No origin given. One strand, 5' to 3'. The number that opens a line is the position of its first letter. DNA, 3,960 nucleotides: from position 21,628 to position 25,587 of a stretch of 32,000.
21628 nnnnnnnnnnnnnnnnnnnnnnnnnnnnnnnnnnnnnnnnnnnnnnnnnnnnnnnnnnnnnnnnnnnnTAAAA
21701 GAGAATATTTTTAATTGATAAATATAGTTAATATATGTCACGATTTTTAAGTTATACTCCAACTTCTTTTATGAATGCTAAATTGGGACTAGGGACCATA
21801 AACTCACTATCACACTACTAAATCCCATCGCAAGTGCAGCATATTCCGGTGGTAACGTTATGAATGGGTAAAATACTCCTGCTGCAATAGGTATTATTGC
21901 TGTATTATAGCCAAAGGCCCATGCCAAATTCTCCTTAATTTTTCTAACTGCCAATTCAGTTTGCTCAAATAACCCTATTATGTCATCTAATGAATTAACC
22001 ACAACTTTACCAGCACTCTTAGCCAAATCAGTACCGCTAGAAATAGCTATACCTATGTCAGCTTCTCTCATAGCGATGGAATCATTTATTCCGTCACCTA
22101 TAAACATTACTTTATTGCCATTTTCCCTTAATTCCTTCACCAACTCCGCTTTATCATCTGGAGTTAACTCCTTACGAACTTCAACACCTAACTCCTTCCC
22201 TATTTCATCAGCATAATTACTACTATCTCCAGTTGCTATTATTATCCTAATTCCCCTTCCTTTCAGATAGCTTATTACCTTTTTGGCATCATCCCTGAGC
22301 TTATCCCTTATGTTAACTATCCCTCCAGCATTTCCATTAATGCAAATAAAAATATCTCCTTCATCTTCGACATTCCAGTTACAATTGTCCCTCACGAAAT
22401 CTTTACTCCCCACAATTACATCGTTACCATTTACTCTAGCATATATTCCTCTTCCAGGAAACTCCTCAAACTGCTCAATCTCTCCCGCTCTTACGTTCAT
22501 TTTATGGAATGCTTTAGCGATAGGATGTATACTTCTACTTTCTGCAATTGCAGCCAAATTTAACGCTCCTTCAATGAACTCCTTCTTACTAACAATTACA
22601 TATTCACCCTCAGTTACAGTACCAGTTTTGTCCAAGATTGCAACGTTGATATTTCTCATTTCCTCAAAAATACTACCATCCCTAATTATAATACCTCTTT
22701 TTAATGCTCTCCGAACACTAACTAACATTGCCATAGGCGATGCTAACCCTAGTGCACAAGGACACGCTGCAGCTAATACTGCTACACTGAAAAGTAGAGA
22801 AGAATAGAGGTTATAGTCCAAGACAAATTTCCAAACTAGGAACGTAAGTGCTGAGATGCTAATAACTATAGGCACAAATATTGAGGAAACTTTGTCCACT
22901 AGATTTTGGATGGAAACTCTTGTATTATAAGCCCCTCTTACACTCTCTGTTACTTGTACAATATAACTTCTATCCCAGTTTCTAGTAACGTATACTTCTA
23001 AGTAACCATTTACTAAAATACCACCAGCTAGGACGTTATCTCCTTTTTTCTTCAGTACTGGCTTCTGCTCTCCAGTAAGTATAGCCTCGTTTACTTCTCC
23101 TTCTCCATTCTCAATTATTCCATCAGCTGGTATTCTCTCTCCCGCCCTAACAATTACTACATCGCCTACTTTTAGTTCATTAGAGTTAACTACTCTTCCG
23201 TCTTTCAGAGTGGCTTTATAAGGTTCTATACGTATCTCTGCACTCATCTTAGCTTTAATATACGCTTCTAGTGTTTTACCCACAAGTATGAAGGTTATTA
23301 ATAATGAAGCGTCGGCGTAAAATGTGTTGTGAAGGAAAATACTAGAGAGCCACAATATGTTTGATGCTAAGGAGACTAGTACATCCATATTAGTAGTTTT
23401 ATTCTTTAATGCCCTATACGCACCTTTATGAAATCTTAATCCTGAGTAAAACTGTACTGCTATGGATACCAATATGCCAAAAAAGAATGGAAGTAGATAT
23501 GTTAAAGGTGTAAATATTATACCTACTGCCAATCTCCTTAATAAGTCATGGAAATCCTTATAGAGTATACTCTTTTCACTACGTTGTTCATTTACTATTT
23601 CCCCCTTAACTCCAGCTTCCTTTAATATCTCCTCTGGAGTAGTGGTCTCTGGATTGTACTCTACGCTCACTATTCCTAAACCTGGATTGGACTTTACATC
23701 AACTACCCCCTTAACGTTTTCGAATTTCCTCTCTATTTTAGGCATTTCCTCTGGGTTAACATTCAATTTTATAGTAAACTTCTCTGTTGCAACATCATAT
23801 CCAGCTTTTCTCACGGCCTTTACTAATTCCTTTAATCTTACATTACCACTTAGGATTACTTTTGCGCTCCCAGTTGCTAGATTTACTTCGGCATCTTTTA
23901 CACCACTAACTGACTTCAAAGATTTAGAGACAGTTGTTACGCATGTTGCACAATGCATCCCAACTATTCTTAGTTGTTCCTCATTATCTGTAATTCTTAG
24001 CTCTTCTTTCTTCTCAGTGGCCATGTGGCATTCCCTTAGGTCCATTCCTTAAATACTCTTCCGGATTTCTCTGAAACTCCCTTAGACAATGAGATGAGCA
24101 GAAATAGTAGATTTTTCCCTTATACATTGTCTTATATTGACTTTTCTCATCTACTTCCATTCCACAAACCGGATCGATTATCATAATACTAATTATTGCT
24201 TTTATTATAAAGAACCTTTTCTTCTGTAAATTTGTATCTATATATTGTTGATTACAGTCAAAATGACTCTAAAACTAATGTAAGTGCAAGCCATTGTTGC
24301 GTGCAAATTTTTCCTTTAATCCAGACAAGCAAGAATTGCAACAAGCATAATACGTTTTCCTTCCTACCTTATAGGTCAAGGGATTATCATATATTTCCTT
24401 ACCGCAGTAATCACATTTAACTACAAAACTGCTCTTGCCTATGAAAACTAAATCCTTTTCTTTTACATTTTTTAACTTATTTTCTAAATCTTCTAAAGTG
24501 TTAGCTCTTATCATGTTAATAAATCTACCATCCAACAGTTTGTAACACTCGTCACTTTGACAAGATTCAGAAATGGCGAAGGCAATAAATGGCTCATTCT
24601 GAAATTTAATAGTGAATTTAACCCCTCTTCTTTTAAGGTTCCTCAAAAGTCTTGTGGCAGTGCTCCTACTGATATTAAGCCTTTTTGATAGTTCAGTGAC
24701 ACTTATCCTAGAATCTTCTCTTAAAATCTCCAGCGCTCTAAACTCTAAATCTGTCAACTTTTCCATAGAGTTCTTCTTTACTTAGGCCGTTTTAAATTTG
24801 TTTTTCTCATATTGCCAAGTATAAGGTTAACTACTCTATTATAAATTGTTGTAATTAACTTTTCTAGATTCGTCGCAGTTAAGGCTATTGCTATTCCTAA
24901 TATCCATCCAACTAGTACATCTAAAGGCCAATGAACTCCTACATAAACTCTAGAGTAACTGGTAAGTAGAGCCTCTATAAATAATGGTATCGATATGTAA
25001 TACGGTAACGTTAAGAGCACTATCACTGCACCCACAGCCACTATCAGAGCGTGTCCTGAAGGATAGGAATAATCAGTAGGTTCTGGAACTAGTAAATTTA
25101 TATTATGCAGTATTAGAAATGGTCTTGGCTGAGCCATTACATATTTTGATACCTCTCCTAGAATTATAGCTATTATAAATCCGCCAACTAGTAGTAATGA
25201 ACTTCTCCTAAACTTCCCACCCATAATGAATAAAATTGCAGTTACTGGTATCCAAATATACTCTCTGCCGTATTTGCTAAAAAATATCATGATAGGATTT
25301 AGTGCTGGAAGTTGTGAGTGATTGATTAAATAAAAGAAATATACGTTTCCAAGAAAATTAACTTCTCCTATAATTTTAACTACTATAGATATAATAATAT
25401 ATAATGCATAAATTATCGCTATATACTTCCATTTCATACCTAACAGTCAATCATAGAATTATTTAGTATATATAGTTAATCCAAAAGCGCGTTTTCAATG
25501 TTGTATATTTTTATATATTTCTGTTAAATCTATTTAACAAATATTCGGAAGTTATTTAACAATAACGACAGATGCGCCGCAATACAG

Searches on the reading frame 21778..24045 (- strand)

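Call 69: search_protein_families(library=pfam, proteins=[window:21778-24045:-], max_evalue=0.0001)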
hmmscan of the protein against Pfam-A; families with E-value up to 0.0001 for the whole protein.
window:21778-24045:- (755 aa): 4 families
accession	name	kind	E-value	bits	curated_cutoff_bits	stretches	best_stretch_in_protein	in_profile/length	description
PF00122.25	E1-E2_ATPase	-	1e-50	172.2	28.1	1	284-450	16-181/181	E1-E2 ATPase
PF00702.32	Hydrolase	-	1.2e-28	101.3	26.4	1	466-663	1-191/191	haloacid dehalogenase-like hydrolase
PF00403.32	HMA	-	3.6e-21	75.8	24.8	1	25-84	2-62/62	Heavy-metal-associated domain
PF08282.18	Hydrolase_3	-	1.1e-09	38.9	20.9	1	634-688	194-248/255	haloacid dehalogenase-like hydrolase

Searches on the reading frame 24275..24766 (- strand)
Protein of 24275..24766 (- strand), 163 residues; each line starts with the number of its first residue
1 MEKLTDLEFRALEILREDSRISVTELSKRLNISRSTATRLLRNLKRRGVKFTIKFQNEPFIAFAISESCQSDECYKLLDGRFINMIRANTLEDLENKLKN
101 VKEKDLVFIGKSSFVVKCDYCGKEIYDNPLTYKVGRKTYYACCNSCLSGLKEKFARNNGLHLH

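Call 69: search_protein_families(library=pfam, proteins=[window:24275-24766:-], max_evalue=0.0001)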
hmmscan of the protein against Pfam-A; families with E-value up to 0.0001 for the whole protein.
window:24275-24766:- (163 aa): 10 families
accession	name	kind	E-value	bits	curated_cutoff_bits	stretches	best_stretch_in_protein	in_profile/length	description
PF08394.17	Arc_trans_TRASH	-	5.6e-22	78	27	1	116-158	1-43/43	Archaeal TRASH domain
PF13412.12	HTH_24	-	2.6e-11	43.4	21.9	1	5-49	2-46/48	Winged helix-turn-helix DNA-binding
PF01047.28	MarR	-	1.1e-08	35.2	24.6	1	4-48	1-45/59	MarR family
PF12802.13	MarR_2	-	9.9e-08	32.5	27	1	4-48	3-48/61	MarR family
PF09339.16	HTH_IclR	-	1.1e-07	31.9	22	1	10-48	7-46/52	IclR helix-turn-helix domain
PF08279.18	HTH_11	-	5.5e-07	29.8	25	1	10-50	4-45/55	HTH domain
PF24273.1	TRASH_HVO_1752_C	-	7.9e-07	29.6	27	1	116-156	2-42/47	HVO_1752, C-terminal TRASH domain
PF13404.12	HTH_AsnC-type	-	1.6e-06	28.2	27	1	10-39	7-36/42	AsnC-type helix-turn-helix domain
PF01978.25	TrmB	-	9.6e-06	25.8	25.6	1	4-49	6-51/68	Sugar-specific transcriptional regulator TrmB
PF13384.12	HTH_23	-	7e-05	23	24.6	0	14-49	13-46/50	Homeodomain-like domain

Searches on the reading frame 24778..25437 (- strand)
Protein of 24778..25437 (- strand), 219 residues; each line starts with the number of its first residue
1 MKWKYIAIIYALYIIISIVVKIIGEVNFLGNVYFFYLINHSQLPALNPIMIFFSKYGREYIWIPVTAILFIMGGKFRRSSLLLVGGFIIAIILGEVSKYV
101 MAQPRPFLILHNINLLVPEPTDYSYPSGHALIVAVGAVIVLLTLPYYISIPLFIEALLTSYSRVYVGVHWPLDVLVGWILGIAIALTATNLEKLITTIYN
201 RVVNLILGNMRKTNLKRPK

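Call 69: search_protein_families(library=pfam, proteins=[window:24778-25437:-], max_evalue=0.0001)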
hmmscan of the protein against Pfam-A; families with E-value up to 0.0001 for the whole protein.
window:24778-25437:- (219 aa): 1 family
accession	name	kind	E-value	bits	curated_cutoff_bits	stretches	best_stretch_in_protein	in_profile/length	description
PF01569.27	PAP2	-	5.2e-24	84.9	27.2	1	81-190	3-123/130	PAP2 superfamily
